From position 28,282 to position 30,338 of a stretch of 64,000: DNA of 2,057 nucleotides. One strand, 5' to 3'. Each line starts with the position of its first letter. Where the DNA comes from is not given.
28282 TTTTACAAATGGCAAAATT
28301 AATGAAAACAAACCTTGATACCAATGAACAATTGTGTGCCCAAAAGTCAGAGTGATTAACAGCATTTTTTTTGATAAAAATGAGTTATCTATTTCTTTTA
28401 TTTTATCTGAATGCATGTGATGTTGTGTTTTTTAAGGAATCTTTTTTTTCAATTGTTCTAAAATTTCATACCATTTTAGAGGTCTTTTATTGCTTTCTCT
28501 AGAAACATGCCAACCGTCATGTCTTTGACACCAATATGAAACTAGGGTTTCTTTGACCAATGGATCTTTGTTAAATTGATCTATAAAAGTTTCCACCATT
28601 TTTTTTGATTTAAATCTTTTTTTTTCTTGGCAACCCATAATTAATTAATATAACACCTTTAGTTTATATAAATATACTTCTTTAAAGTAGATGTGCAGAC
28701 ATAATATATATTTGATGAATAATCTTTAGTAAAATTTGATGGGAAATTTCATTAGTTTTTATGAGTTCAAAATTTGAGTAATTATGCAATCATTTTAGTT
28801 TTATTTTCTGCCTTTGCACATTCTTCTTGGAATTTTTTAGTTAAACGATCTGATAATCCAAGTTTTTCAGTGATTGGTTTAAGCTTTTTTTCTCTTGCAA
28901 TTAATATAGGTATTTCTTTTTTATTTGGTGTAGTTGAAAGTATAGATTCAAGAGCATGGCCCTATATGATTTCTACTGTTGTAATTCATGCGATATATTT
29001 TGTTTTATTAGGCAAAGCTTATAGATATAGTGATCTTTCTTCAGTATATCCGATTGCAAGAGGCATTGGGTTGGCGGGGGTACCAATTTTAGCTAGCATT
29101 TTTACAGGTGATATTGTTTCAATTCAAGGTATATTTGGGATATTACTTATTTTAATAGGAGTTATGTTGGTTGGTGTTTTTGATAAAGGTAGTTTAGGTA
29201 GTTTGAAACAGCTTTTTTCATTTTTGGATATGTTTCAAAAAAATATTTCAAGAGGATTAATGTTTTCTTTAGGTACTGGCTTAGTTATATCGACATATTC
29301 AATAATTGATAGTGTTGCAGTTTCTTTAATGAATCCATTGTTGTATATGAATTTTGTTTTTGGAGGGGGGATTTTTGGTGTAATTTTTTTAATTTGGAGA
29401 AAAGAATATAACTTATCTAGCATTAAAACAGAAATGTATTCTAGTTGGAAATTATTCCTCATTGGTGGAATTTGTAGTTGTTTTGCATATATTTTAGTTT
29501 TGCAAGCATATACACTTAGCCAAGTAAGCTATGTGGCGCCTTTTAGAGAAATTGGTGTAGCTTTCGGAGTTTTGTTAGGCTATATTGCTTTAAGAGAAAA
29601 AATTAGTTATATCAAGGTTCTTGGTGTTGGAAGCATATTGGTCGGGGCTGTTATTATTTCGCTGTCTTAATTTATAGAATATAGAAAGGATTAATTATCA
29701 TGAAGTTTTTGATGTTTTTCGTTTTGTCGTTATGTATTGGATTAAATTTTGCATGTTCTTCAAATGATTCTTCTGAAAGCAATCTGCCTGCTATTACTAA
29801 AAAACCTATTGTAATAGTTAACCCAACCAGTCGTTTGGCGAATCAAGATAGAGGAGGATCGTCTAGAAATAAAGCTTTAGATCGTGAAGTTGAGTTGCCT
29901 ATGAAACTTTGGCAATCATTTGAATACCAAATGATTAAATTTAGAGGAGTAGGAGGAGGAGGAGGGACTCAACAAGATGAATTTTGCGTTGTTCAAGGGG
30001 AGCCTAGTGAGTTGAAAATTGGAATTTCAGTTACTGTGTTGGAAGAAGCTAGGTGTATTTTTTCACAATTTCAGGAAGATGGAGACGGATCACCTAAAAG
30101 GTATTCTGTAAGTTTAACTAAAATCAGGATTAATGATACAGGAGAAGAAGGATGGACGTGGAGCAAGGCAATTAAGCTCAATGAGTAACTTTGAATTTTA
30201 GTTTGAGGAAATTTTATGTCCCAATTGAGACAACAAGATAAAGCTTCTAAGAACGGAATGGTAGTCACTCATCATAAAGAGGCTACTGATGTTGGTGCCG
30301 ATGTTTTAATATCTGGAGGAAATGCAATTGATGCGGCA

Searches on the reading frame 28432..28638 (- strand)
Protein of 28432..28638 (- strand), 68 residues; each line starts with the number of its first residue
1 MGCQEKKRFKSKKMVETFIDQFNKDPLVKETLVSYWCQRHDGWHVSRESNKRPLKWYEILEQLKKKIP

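Call 7: search_protein_families(library=pfam, proteins=[window:28432-28638:-], max_evalue=1)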
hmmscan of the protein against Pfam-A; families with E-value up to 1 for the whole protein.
window:28432-28638:- (68 aa): 1 family
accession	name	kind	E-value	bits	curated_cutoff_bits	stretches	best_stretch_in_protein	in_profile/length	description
PF11919.13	PSME4_C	-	0.33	11.3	22.5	1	28-49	47-68/88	Proteasome activator complex subunit 4-like, C-terminal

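Call 8: search_protein_families(library=ncbifam, proteins=[window:28432-28638:-], max_evalue=1)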
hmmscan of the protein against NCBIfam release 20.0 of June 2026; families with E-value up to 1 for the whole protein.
window:28432-28638:- (68 aa): 0 families

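Call 87: predict_structure(protein=window:28435-28638:-)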
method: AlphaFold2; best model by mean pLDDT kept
length: 68 residues; sequences in the alignment: 1
mean_pLDDT: 55.2   pTM: 0.33
mean pLDDT of the five models: 55.2, 52.5, 51.4, 51.3, 50.9
residues with pLDDT >= 90: 0; 70-90: 0; 50-70: 49; < 50: 19
segments of 3 or more residues with pLDDT < 50: 1-8, 44-53
pLDDT, mean of each block of 10 residues (from residue 1): 45 61 62 59 47 55 57
secondary structure, 60 per line:
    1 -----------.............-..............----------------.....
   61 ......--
elements in order: H12-24 H26-39 H56-66

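Call 88: search_protein_families(library=padloc, proteins=[window:28432-28638:-], max_evalue=0.01)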
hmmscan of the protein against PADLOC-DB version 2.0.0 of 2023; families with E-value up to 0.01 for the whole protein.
window:28432-28638:- (68 aa): 0 families

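Call 89: search_protein_families(library=phrogs, proteins=[window:28432-28638:-], max_evalue=0.01)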
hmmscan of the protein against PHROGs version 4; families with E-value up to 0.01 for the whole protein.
window:28432-28638:- (68 aa): 1 family
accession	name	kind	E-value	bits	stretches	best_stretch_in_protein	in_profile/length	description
phrog_15216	-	unknown function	0.0018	19.3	1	3-52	15-65/78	-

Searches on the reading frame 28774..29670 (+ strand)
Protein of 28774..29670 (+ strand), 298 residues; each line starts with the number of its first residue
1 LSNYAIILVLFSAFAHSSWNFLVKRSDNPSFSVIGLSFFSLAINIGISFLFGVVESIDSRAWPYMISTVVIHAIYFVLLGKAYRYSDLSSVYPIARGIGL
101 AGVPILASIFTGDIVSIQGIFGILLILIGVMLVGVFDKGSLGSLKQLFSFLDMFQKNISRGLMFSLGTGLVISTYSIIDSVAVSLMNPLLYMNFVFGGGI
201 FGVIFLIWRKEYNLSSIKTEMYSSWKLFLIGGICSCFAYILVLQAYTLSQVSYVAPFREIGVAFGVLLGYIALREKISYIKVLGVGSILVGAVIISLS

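Call 7: search_protein_families(library=pfam, proteins=[window:28774-29670:+], max_evalue=1)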
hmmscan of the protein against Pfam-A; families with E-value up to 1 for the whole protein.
window:28774-29670:+ (298 aa): 2 families
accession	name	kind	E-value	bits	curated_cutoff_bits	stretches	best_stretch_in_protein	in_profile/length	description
PF00892.27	EamA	-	4.3e-17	63.1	28.2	2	160-296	2-134/135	EamA-like transporter family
PF00893.25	Multi_Drug_Res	-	2e-07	31.9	23.7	2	58-126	26-93/93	Small Multidrug Resistance protein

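Call 8: search_protein_families(library=ncbifam, proteins=[window:28774-29670:+], max_evalue=1)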
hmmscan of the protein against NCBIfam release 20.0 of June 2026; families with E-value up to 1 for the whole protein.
window:28774-29670:+ (298 aa): 12 families
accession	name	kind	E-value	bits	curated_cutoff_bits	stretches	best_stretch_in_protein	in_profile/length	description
TIGR03340.1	phn_DUF6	hypoth_equivalog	3.6e-36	125.3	288.15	1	5-294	2-280/281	phosphonate utilization associated putative membrane protein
NF051482.1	EbrB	exception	1.6e-06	28.7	160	2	59-133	28-101/105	SMR family multidrug efflux transporter EbrB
NF012170.0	qac_SMR_J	exception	9.8e-06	25.9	210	1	44-137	14-104/107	quaternary ammonium compound efflux SMR transporter QacJ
NF000384.1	QacCGHJ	equivalog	9.5e-05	22.6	160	1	45-137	15-104/107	QacCGHJ group quaternary ammonium compound efflux SMR transporter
NF007087.1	PRK09541.1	subfamily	0.00016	22.1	162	1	59-138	28-106/110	EmrE family multidrug efflux SMR transporter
NF000277.1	qac_SMR_G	exception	0.0004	20.7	200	1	38-137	7-104/107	quaternary ammonium compound efflux SMR transporter QacG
NF042984.1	SMR_efflux_EmrE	exception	0.00069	20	226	1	59-137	28-105/110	multidrug efflux SMR transporter EmrE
TIGR00950.1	2A78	equivalog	0.0033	16.9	230.2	1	45-293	28-264/264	carboxylate/amino acid/amine transporter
NF007934.1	PRK10650.1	equivalog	0.011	16.2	103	1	38-133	11-106/109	multidrug/spermidine efflux SMR transporter subunit MdtI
NF000279.1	qac_SMR_H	exception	0.016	15.6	205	1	59-137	27-104/107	quaternary ammonium compound efflux SMR transporter QacH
NF000280.1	SMR_efflux_smr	exception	0.068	13.8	200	1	62-132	30-100/105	multidrug efflux SMR transporter Smr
NF011625.2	PRK15051.1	equivalog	0.4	10.9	92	0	164-196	45-76/111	4-amino-4-deoxy-L-arabinose-phosphoundecaprenol flippase subunit ArnE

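Call 78: search_solved_structures(query=window:28774-29670:+, max_evalue=0.01)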
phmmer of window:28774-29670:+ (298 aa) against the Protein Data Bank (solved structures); distinct sequences matched with E-value up to 0.01: 6.
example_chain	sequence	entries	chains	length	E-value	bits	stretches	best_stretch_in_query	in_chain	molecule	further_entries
2i68_A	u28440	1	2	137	2.8e-05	26.9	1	59-139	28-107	Protein emrE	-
3b5d_A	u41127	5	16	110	5.6e-05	26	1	59-138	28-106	Multidrug transporter emrE | SMR family multidrug efflux protein EmrE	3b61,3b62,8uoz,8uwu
8uoz_B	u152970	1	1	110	5.8e-05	25.9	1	59-138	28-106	SMR family multidrug efflux protein EmrE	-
8uwu_A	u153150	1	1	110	6.3e-05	25.8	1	59-138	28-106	SMR family multidrug efflux protein EmrE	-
7jk8_A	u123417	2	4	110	0.00014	24.7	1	59-138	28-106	Multidrug SMR transporter | Multidrug transporter EmrE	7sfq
7mgx_A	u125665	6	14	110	0.0017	21.1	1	63-138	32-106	Multidrug transporter EmrE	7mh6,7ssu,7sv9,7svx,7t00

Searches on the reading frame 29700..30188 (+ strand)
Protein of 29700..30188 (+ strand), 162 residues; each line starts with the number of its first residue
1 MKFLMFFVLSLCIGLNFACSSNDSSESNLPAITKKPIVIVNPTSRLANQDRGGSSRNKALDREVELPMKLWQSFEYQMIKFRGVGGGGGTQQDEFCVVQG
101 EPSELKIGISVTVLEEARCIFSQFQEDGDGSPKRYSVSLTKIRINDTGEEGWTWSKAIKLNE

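Call 7: search_protein_families(library=pfam, proteins=[window:29700-30188:+], max_evalue=1)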
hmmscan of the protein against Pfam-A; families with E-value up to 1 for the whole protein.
window:29700-30188:+ (162 aa): 0 families

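Call 8: search_protein_families(library=ncbifam, proteins=[window:29700-30188:+], max_evalue=1)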
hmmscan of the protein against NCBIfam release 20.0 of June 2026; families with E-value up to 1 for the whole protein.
window:29700-30188:+ (162 aa): 1 family
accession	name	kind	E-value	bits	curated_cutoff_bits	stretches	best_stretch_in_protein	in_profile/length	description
NF052634.1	Riean_0653_fam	subfamily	0.11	13.4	57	1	1-34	1-33/176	Riean_0653 family protein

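Call 57: find_homologous_proteins(query=A9, max_evalue=0.001)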
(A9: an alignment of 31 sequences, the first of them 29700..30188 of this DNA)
Query A9 (31 sequences) (162 aa, profile of the alignment): 31 proteins with E <= 0.001 among 1728 candidates.
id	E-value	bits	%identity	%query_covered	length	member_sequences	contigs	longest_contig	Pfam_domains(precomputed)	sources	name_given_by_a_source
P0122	6.8e-44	167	83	100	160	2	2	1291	-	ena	-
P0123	2.6e-43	165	36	99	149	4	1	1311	-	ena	-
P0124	3.7e-43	165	81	98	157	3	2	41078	-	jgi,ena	-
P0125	6.7e-43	164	38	98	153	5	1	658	-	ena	-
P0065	6.3e-42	161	78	100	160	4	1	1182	-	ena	-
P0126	4.2e-40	155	41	77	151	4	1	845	-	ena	-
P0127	6.0e-40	154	98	100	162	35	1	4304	-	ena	-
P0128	2.1e-39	153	43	62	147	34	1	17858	-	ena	-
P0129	9.8e-38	147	44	77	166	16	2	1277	-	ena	-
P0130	3.0e-34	136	31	62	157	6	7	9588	-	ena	-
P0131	1.5e-33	134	25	74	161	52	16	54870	-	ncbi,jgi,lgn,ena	-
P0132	1.8e-32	130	25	95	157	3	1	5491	-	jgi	-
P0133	2.1e-32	130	25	96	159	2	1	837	-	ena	-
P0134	2.6e-32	130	25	96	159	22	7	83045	-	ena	-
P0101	2.6e-32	130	25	98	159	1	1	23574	-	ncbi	ncbi:MAG: hypothetical protein ACJ0A9_03935 [Dehalococcoidia bacterium]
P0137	1.4e-28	117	24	96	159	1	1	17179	-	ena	-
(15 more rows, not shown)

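Call 58: find_encoding_contigs(protein=P0124, flank=6000, max_places=3)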
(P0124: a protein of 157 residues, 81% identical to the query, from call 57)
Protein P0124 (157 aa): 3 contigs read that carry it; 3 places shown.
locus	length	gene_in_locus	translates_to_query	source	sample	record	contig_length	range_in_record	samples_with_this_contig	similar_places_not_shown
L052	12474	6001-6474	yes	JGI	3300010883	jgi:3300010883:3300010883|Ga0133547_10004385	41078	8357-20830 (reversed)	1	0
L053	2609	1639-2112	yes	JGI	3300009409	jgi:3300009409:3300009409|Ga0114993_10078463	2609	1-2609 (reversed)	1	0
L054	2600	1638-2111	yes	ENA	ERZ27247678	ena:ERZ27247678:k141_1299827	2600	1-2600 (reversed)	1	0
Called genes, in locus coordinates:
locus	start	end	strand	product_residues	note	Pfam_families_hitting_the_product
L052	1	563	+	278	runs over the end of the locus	PF05721:PhyH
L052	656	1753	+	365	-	PF01408:GFO_IDH_MocA (weak), PF02894:GFO_IDH_MocA_C, PF22685:Gal80p_C-like, PF22725:GFO_IDH_MocA_C3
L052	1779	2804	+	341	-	PF00107:ADH_zinc_N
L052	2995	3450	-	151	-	-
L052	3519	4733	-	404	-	PF07690:MFS_1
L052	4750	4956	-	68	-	-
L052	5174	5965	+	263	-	PF00893:Multi_Drug_Res (weak), PF00892:EamA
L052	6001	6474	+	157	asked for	-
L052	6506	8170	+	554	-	PF01019:G_glu_transpept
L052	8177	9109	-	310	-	PF17773:UPF0176_N, PF00581:Rhodanese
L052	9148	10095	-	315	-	PF03781:FGE-sulfatase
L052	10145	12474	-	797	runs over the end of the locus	PF17764:PriA_3primeBD, PF00271:Helicase_C (faint), PF00270:DEAD (weak), PF18074:PriA_C (faint), PF18319:Zn_ribbon_PriA (weak)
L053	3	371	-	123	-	?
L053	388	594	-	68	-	-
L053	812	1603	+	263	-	PF00893:Multi_Drug_Res (weak), PF00892:EamA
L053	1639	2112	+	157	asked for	-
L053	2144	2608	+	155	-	?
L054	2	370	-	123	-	?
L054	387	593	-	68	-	-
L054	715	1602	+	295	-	PF00893:Multi_Drug_Res (weak), PF00892:EamA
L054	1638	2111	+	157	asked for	-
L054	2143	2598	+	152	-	?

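Call 59: find_encoding_contigs(protein=P0128, flank=4000, max_places=2)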
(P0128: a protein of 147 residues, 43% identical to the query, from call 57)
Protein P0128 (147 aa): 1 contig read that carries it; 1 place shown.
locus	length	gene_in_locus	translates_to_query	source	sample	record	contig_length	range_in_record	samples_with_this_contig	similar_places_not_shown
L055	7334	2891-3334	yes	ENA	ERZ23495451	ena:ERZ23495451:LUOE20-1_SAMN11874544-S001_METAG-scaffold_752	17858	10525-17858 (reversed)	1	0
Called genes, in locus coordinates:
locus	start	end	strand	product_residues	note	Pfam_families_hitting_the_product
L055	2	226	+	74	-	?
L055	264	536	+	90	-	-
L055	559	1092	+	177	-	-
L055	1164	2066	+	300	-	PF00583:Acetyltransf_1 (weak), PF13508:Acetyltransf_7 (weak), PF13527:Acetyltransf_9 (weak)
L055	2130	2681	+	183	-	-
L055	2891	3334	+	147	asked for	-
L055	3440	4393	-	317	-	PF02574:S-methyl_trans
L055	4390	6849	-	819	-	PF01266:DAO, PF07992:Pyr_redox_2 (faint), PF16350:FAO_M, PF01571:GCV_T, PF08669:GCV_T_C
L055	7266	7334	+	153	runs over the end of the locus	-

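Call 60: find_encoding_contigs(protein=P0131, flank=4000, max_places=3)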
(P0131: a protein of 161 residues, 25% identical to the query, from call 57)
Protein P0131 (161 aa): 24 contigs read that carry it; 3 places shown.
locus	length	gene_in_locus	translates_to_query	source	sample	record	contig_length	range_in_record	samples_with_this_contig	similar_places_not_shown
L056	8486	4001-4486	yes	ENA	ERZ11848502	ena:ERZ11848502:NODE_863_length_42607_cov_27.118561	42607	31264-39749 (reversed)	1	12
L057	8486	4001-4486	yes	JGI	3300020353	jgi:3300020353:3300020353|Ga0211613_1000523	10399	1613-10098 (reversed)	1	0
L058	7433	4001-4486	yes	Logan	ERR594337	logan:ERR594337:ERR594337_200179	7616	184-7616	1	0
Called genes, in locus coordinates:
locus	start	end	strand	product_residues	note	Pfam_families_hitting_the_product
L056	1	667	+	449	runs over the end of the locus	PF00202:Aminotran_3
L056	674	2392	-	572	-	PF02776:TPP_enzyme_N, PF02775:TPP_enzyme_C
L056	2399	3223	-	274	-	PF05721:PhyH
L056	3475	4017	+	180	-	-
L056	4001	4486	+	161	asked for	-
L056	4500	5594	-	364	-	PF02126:PTE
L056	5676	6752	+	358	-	PF02126:PTE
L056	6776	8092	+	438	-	PF00202:Aminotran_3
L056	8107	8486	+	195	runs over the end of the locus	PF00583:Acetyltransf_1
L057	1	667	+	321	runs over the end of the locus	?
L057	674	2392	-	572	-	PF02776:TPP_enzyme_N, PF02775:TPP_enzyme_C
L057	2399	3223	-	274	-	PF05721:PhyH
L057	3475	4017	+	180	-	-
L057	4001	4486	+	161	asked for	-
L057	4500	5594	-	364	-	PF02126:PTE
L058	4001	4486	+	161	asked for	-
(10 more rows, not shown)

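Call 61: find_encoding_contigs(protein=P0134, flank=4000, max_places=2)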
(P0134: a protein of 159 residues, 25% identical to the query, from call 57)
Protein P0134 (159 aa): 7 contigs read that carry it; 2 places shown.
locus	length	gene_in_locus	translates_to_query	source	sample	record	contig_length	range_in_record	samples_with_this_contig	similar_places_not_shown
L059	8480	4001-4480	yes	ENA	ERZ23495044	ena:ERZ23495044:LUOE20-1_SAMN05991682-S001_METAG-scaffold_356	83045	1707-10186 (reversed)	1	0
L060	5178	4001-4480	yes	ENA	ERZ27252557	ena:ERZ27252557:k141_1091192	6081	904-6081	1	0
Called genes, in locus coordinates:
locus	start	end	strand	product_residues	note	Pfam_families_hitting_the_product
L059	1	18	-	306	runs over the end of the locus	PF00106:adh_short, PF08659:KR (faint), PF13561:adh_short_C2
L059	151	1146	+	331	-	PF01408:GFO_IDH_MocA, PF02894:GFO_IDH_MocA_C, PF22725:GFO_IDH_MocA_C3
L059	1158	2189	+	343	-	PF08240:ADH_N, PF16912:Glu_dehyd_C, PF00107:ADH_zinc_N, PF13602:ADH_zinc_N_2 (weak)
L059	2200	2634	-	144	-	-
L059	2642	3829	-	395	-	PF03841:SelA (faint)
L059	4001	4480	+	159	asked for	-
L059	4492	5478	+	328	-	-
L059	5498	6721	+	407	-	PF01408:GFO_IDH_MocA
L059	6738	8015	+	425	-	PF01408:GFO_IDH_MocA, PF02894:GFO_IDH_MocA_C, PF22725:GFO_IDH_MocA_C3 (weak)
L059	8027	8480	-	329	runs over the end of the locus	PF00248:Aldo_ket_red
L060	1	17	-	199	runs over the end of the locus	PF00106:adh_short, PF08659:KR (weak), PF13561:adh_short_C2, PF00106:adh_short, PF13561:adh_short_C2 (weak)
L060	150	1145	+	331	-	PF01408:GFO_IDH_MocA, PF02894:GFO_IDH_MocA_C, PF22725:GFO_IDH_MocA_C3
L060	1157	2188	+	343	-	PF08240:ADH_N, PF16912:Glu_dehyd_C, PF00107:ADH_zinc_N, PF13602:ADH_zinc_N_2 (weak)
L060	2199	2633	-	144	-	-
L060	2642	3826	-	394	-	PF03841:SelA (faint)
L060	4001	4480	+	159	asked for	-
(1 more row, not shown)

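Call 64: find_encoding_contigs(protein=P0137, flank=4000, max_places=2)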
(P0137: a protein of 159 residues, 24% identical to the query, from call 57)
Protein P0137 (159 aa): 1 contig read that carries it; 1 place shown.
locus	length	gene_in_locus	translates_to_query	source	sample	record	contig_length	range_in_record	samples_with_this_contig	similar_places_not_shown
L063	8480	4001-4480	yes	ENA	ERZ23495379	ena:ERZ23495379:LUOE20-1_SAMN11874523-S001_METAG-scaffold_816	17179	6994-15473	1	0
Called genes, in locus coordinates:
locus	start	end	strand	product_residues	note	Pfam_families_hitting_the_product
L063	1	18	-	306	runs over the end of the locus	PF00106:adh_short, PF08659:KR (faint), PF13561:adh_short_C2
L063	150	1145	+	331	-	PF01408:GFO_IDH_MocA, PF02894:GFO_IDH_MocA_C, PF22725:GFO_IDH_MocA_C3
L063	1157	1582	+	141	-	PF08240:ADH_N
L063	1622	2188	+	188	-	PF16912:Glu_dehyd_C, PF00107:ADH_zinc_N, PF13602:ADH_zinc_N_2 (weak)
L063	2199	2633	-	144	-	-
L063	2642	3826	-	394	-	PF03841:SelA (faint)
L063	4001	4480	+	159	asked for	-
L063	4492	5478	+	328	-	-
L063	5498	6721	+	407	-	PF01408:GFO_IDH_MocA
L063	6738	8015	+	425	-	PF01408:GFO_IDH_MocA, PF02894:GFO_IDH_MocA_C, PF22725:GFO_IDH_MocA_C3 (weak)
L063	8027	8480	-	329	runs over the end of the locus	PF00248:Aldo_ket_red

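Call 66: find_encoding_contigs(protein=P0130, flank=4000, max_places=2)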
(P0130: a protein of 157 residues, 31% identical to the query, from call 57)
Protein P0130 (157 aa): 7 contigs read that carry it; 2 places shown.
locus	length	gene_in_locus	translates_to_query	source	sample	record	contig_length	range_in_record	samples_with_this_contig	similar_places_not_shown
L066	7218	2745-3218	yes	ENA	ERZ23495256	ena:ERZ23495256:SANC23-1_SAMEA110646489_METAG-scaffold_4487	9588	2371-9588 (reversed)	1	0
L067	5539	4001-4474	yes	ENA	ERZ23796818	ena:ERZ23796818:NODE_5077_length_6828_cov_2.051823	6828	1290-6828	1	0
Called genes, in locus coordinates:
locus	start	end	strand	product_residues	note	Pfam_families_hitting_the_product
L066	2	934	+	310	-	?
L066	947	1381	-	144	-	-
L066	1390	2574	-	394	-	PF03841:SelA (faint)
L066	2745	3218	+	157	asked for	-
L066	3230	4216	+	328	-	-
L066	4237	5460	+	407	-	PF01408:GFO_IDH_MocA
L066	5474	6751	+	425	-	PF01408:GFO_IDH_MocA, PF02894:GFO_IDH_MocA_C, PF22725:GFO_IDH_MocA_C3 (weak)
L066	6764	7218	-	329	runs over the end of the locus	PF00248:Aldo_ket_red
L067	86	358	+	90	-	-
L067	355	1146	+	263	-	-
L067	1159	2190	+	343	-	PF08240:ADH_N, PF16912:Glu_dehyd_C, PF00107:ADH_zinc_N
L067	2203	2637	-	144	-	-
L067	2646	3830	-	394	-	PF03841:SelA (faint)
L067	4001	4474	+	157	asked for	-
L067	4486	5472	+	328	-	-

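Call 88: search_protein_families(library=padloc, proteins=[window:29700-30188:+], max_evalue=0.01)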
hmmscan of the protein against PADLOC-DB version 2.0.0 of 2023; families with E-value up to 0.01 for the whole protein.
window:29700-30188:+ (162 aa): 0 families

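Call 89: search_protein_families(library=phrogs, proteins=[window:29700-30188:+], max_evalue=0.01)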
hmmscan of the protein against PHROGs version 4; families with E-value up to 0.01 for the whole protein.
window:29700-30188:+ (162 aa): 0 families
